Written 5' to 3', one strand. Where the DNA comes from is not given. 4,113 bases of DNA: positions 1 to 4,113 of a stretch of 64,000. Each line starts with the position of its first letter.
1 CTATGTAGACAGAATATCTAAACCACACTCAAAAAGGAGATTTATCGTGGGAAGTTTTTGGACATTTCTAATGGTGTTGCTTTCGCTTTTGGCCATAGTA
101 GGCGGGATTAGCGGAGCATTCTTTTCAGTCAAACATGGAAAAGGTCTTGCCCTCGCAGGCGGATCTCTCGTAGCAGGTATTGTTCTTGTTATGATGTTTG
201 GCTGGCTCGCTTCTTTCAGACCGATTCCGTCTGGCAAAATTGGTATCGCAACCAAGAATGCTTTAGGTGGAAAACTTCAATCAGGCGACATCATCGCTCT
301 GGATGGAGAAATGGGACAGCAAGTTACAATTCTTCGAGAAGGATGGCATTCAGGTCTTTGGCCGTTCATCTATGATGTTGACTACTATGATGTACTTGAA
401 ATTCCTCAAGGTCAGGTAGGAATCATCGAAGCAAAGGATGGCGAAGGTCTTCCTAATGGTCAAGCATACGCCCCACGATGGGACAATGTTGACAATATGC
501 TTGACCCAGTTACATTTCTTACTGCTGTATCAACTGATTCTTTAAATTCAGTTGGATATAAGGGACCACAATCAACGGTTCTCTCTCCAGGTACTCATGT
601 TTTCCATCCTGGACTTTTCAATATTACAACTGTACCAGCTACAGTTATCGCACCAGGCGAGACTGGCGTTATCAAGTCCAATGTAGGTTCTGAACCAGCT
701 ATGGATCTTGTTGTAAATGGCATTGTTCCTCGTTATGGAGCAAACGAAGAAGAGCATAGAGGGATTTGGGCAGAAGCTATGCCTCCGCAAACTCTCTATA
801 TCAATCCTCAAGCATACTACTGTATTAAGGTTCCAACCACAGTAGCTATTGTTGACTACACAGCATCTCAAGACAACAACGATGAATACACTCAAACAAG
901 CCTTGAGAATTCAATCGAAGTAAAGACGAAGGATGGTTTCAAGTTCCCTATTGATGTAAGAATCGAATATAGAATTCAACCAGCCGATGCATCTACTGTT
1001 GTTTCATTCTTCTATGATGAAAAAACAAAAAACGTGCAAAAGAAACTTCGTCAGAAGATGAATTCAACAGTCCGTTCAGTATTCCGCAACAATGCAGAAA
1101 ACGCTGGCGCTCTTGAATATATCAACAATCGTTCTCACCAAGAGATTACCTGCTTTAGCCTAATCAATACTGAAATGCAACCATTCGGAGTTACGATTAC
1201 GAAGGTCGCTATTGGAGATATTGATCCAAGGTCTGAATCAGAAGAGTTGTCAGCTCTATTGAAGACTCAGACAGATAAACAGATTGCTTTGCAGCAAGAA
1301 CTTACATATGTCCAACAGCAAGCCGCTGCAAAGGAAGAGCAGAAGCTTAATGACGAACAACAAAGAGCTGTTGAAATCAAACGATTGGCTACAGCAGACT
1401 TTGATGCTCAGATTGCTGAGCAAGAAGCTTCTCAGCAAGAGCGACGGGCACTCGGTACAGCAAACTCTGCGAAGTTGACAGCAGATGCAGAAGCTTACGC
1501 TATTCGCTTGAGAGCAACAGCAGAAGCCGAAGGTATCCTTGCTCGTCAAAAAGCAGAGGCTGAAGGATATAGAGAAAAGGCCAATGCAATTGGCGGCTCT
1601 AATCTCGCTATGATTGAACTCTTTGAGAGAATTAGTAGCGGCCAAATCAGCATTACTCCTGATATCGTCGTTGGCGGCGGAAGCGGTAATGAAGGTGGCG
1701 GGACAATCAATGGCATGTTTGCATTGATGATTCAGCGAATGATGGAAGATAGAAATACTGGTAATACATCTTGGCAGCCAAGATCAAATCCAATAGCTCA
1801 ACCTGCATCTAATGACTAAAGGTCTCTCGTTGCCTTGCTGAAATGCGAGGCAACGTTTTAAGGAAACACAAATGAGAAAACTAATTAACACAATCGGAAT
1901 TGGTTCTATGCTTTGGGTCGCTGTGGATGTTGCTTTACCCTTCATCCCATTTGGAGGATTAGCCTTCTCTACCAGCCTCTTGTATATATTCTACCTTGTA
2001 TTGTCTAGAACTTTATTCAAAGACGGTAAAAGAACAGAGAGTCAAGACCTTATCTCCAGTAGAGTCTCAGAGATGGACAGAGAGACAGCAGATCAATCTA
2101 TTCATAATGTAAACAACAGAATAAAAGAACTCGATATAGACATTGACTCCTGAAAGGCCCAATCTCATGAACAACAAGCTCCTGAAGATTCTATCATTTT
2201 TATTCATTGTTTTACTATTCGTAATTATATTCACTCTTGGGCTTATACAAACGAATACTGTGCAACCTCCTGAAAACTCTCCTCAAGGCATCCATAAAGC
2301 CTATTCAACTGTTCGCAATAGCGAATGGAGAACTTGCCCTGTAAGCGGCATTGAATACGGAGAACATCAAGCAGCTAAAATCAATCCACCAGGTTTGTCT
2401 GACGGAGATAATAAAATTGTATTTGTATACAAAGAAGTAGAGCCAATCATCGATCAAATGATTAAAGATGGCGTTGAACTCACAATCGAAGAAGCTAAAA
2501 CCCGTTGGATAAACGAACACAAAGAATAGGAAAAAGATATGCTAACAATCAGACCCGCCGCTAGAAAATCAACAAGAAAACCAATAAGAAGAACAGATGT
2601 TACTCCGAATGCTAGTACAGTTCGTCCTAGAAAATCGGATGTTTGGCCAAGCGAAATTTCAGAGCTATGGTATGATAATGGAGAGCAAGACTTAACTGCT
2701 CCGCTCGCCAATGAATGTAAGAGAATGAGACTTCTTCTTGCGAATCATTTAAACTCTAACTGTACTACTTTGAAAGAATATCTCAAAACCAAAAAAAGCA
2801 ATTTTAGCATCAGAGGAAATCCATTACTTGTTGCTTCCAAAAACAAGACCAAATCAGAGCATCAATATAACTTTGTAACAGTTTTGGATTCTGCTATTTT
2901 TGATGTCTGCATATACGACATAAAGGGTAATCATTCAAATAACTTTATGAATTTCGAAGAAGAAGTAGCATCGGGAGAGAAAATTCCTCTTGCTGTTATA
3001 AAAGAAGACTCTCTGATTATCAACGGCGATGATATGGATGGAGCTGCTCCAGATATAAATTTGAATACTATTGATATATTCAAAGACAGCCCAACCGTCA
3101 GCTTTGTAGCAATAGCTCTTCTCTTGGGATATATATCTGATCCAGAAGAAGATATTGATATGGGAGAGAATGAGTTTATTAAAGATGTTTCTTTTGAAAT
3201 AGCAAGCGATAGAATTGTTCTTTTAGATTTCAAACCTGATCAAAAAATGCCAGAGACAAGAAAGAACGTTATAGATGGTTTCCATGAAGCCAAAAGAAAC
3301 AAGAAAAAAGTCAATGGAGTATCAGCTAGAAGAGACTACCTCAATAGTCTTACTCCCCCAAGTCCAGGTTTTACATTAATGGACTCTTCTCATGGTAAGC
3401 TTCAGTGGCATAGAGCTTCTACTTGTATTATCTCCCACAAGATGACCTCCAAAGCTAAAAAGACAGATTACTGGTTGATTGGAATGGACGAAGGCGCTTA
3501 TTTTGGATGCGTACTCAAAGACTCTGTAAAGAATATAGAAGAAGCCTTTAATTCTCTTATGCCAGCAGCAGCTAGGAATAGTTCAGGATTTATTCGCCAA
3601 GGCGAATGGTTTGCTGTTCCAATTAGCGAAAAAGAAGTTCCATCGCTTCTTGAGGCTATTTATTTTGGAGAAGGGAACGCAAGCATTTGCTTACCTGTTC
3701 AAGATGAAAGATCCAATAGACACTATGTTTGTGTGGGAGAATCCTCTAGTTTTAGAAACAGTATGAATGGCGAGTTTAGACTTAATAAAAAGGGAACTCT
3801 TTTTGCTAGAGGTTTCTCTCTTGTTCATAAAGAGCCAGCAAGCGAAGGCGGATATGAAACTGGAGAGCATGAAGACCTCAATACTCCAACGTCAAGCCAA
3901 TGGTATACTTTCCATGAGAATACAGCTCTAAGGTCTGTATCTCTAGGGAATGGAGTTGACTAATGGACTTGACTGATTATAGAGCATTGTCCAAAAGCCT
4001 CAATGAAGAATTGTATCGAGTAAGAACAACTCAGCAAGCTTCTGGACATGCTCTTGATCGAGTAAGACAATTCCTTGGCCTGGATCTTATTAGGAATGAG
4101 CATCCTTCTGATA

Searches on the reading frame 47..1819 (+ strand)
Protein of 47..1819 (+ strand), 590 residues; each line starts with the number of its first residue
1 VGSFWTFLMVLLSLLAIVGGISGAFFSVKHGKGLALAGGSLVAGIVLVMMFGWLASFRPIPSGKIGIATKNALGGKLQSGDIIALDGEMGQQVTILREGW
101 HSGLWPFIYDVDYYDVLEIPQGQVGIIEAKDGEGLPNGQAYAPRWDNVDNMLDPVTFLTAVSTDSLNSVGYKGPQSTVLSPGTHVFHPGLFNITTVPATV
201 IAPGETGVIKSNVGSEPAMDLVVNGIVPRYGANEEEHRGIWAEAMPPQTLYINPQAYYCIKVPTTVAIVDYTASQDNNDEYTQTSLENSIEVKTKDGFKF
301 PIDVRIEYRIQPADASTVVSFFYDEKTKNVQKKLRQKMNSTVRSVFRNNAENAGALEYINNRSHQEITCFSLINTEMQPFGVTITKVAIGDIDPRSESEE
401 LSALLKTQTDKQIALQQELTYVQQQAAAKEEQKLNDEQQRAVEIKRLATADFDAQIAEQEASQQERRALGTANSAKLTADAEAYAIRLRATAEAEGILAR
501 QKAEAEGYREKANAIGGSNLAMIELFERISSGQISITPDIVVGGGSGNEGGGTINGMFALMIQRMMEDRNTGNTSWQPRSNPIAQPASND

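Call 9: search_protein_families(library=phrogs, proteins=[window:47-1819:+], max_evalue=0.001)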
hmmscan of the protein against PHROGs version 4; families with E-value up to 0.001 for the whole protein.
window:47-1819:+ (590 aa): 1 family
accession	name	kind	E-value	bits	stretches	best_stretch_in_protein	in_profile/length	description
phrog_200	-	other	1e-09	39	1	262-513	142-339/379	lipoprotein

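Call 36: search_protein_families(library=phrogs, alignment_id=A2, max_evalue=0.0001)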
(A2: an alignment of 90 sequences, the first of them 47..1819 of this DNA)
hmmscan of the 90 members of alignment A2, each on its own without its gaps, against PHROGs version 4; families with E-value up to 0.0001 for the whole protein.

A. member 1, window:47-1819:+ (590 aa): 1 family
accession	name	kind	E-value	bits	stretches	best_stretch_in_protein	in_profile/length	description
phrog_200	-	other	1e-09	39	1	262-513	142-339/379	lipoprotein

B. families by the number of members that match (of 90 scanned): 44 families (the first 25 are shown)
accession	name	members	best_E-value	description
phrog_1915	-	1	1.7e-24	-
phrog_11759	-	1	4.5e-15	-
phrog_6050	-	1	2.4e-14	HNH endonuclease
phrog_7147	-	1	8.5e-13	-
phrog_338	-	1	1e-12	HNH endonuclease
phrog_2214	-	1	1.1e-12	HNH endonuclease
phrog_20867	-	1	1.4e-12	-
phrog_9645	-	1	6e-12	HNH endonuclease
phrog_589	-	1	1.2e-11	HNH endonuclease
phrog_16726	-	1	1.7e-10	HNH endonuclease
phrog_8660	-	1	2.4e-10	HNH endonuclease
phrog_5014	-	1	2.5e-10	-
phrog_144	-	1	4e-10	HNH endonuclease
phrog_818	-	1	4e-10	-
phrog_5718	-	1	4.1e-10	HNH endonuclease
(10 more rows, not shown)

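Call 37: search_protein_families(library=pfam, alignment_id=A2, max_evalue=0.0001)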
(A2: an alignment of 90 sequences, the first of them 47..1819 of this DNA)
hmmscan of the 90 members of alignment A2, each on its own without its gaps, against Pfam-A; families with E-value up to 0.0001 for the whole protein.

A. member 1, window:47-1819:+ (590 aa): 1 family
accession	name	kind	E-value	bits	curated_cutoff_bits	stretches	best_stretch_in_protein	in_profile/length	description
PF01145.31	Band_7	-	8.2e-14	52.5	23.6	1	260-428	27-172/176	SPFH domain / Band 7 family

B. families by the number of members that match (of 90 scanned): 15 families
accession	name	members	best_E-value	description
PF01844.29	HNH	1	1.6e-14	HNH endonuclease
PF01145.31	Band_7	1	8.2e-14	SPFH domain / Band 7 family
PF14279.12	HNH_5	1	1.2e-12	HNH endonuclease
PF07285.16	DUF1444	1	3.3e-12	Protein of unknown function (DUF1444)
PF01381.28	HTH_3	1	4.1e-09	Helix-turn-helix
PF24835.1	DUF7717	1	1.4e-08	Family of unknown function (DUF7717)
PF13649.12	Methyltransf_25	1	2e-08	Methyltransferase domain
PF13481.12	AAA_25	1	4.7e-08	AAA domain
PF00226.36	DnaJ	1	3.7e-07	DnaJ domain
PF13560.12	HTH_31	1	4.4e-06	Helix-turn-helix domain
PF08242.18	Methyltransf_12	1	4.5e-06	Methyltransferase domain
PF13847.12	Methyltransf_31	1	6.5e-06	Methyltransferase domain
PF02661.23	Fic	1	1.1e-05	Fic/DOC family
PF18941.5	DUF5688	1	2.1e-05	Family of unknown function (DUF5688)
PF13489.12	Methyltransf_23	1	4.6e-05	Methyltransferase domain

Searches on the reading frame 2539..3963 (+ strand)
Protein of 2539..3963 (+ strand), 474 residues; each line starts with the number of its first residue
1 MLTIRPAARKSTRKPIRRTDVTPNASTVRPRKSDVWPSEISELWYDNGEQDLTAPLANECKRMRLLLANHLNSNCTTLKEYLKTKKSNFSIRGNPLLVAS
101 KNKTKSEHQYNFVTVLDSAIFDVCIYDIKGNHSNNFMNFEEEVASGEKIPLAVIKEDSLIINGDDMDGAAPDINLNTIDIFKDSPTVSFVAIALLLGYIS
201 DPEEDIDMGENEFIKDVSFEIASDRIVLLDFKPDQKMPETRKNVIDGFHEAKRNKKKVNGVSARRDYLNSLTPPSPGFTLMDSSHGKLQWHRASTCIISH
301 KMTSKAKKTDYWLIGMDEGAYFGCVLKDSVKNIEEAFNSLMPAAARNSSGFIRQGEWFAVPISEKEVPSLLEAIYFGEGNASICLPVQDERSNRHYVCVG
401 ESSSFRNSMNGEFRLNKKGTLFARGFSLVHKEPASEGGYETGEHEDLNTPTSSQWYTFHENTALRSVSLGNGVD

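Call 9: search_protein_families(library=phrogs, proteins=[window:2539-3963:+], max_evalue=0.001)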
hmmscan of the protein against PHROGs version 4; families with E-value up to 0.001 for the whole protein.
window:2539-3963:+ (474 aa): 0 families

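Call 46: find_encoding_contigs(protein=window:2539-3963:+, flank=10000, max_places=2)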
Protein window:2539-3963:+ (474 aa): 2 contigs read that carry it; 2 places shown.
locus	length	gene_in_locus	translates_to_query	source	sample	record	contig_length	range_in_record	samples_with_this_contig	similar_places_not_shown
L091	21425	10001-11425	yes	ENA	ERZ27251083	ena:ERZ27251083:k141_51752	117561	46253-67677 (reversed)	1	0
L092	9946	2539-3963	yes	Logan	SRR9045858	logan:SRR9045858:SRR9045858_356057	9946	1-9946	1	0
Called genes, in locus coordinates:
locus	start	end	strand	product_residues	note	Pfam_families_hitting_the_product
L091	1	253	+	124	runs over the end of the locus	-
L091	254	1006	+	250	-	-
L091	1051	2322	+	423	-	PF01139:RtcB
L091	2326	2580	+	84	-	-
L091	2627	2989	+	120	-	-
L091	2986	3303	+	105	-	-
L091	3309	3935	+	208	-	PF00293:NUDIX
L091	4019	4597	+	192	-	PF03457:HA (faint)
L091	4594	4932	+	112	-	-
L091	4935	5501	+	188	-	-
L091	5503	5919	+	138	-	-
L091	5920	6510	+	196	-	-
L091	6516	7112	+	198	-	-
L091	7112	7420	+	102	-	-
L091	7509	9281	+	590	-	PF01145:Band_7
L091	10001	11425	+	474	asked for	-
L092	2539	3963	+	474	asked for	-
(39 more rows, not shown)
